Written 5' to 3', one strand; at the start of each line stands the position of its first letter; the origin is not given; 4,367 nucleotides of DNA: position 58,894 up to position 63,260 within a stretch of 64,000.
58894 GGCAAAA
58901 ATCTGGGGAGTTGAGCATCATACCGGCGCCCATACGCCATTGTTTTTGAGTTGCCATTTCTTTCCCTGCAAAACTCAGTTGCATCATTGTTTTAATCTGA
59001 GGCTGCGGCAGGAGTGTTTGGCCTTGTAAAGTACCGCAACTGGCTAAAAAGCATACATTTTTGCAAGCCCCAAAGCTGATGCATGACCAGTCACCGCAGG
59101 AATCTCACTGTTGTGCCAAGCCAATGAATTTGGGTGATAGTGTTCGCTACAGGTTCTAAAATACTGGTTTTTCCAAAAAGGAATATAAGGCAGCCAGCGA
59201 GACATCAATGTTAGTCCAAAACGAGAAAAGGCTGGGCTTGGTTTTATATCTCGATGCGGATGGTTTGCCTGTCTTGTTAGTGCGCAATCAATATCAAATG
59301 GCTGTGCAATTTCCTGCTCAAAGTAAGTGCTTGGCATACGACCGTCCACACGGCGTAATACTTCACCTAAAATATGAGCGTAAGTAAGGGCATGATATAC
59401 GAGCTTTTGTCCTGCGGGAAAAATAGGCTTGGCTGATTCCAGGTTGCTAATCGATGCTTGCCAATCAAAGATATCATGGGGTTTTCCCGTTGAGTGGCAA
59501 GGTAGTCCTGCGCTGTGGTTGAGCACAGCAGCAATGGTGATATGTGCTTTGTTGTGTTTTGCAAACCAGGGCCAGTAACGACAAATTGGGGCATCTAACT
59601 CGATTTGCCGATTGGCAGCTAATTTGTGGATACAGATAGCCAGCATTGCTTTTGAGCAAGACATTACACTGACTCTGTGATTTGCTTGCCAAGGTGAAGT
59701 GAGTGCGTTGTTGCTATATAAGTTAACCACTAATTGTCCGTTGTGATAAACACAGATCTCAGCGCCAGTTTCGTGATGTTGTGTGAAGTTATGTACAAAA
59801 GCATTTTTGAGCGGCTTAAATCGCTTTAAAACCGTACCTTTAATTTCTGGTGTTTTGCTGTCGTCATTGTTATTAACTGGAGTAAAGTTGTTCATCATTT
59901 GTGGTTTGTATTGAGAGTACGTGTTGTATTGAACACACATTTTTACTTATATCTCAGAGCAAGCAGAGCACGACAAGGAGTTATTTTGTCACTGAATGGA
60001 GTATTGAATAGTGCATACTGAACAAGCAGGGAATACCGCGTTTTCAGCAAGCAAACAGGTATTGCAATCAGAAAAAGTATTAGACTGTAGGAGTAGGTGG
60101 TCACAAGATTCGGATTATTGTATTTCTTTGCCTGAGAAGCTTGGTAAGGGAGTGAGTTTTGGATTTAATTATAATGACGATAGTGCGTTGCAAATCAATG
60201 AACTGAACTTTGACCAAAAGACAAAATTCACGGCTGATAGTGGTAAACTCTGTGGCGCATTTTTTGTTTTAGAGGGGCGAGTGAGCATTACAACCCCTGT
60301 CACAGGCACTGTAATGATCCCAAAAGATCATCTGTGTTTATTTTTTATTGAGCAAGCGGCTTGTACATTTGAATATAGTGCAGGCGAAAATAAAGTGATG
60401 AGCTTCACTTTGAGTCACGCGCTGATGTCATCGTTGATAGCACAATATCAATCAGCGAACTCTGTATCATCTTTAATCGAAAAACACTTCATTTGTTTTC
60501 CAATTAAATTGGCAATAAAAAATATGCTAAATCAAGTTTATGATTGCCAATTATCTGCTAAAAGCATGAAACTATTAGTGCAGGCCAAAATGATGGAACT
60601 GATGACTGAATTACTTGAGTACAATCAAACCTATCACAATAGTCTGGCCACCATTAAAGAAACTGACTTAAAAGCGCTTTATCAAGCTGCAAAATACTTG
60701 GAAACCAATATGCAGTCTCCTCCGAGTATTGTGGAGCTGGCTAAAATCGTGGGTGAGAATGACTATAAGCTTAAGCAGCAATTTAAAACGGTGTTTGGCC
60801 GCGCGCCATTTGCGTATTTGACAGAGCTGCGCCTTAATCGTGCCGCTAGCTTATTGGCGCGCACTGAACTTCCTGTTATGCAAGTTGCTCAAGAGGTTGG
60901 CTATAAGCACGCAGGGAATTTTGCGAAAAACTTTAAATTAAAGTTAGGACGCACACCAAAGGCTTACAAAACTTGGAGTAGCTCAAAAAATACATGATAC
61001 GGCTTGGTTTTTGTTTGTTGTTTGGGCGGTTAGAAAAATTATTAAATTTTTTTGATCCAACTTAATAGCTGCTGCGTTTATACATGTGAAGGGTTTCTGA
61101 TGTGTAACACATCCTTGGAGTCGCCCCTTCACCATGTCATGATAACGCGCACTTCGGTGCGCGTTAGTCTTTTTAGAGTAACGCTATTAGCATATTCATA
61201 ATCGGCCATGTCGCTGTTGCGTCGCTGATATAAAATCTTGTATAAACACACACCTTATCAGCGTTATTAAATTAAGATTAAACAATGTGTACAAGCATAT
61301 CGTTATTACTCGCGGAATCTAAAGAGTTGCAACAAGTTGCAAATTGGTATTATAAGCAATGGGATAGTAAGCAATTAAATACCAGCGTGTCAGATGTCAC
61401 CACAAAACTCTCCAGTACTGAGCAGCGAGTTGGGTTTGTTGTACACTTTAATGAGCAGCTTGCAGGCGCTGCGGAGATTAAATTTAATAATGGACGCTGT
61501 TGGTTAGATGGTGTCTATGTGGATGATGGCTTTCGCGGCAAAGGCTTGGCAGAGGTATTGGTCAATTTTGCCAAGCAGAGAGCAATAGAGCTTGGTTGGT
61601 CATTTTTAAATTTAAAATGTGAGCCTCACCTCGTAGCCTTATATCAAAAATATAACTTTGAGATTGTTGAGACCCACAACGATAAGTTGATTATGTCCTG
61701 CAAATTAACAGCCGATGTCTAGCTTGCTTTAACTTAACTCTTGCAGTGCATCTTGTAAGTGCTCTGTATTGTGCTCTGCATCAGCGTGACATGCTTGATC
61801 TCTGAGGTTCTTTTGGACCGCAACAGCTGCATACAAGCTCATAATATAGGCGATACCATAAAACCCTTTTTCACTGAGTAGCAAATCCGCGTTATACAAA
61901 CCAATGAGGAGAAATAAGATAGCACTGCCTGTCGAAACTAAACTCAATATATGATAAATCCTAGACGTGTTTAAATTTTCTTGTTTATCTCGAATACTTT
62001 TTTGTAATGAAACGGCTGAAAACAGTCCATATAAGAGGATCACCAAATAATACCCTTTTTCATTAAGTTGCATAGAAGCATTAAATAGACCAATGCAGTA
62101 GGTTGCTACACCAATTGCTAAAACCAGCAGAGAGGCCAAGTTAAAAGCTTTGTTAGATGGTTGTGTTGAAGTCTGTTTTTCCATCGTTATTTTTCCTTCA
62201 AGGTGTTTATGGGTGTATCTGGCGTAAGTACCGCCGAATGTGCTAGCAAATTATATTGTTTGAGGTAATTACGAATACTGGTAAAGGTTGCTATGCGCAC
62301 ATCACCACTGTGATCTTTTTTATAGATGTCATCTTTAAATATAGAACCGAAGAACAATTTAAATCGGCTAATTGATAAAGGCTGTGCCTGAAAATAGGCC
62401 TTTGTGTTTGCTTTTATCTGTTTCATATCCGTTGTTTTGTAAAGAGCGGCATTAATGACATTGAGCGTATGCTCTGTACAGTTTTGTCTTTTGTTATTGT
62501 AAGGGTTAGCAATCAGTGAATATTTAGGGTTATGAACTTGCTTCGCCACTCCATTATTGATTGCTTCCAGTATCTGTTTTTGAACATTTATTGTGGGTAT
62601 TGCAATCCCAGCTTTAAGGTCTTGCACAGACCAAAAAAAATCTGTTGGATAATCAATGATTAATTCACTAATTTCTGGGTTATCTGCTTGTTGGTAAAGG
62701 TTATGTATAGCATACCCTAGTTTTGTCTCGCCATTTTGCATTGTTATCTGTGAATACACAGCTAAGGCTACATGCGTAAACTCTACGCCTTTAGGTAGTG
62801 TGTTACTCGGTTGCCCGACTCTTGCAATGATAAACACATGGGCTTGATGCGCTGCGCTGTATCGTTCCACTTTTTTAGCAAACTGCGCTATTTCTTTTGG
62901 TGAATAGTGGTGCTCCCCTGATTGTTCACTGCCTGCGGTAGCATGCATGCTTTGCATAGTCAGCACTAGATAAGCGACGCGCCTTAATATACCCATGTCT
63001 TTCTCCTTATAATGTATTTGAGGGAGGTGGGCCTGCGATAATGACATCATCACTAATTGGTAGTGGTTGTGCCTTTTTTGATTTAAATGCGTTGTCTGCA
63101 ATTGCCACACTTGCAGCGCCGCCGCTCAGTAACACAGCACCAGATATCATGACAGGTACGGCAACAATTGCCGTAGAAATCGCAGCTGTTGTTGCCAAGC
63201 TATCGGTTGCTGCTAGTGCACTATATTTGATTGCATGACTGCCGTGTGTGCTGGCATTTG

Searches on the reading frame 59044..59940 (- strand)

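Call 93: search_protein_families(library=pfam, proteins=[window:59044-59940:-], max_evalue=0.001)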
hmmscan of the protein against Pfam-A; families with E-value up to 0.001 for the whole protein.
window:59044-59940:- (298 aa): 1 family
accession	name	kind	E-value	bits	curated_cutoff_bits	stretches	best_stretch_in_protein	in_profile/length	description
PF00144.29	Beta-lactamase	-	2.6e-38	132.5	27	1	51-227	8-189/329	Beta-lactamase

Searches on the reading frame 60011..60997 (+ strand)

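Call 93: search_protein_families(library=pfam, proteins=[window:60011-60997:+], max_evalue=0.001)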
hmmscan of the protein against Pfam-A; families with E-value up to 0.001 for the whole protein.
window:60011-60997:+ (328 aa): 2 families
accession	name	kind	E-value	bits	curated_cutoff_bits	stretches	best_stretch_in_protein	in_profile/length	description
PF12833.13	HTH_18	-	6.8e-20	71.6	33.6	1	243-320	1-78/80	Helix-turn-helix domain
PF00165.29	HTH_AraC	-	6.5e-08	33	26.6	1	285-319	7-40/42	Bacterial regulatory helix-turn-helix proteins, AraC family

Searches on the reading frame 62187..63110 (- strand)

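Call 93: search_protein_families(library=pfam, proteins=[window:62187-63110:-], max_evalue=0.001)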
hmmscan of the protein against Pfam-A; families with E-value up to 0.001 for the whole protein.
window:62187-63110:- (307 aa): 1 family
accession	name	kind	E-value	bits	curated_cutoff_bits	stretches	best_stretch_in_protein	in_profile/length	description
PF09916.15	DUF2145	-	3.8e-50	170.7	25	1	86-283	3-200/200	Uncharacterized protein conserved in bacteria (DUF2145)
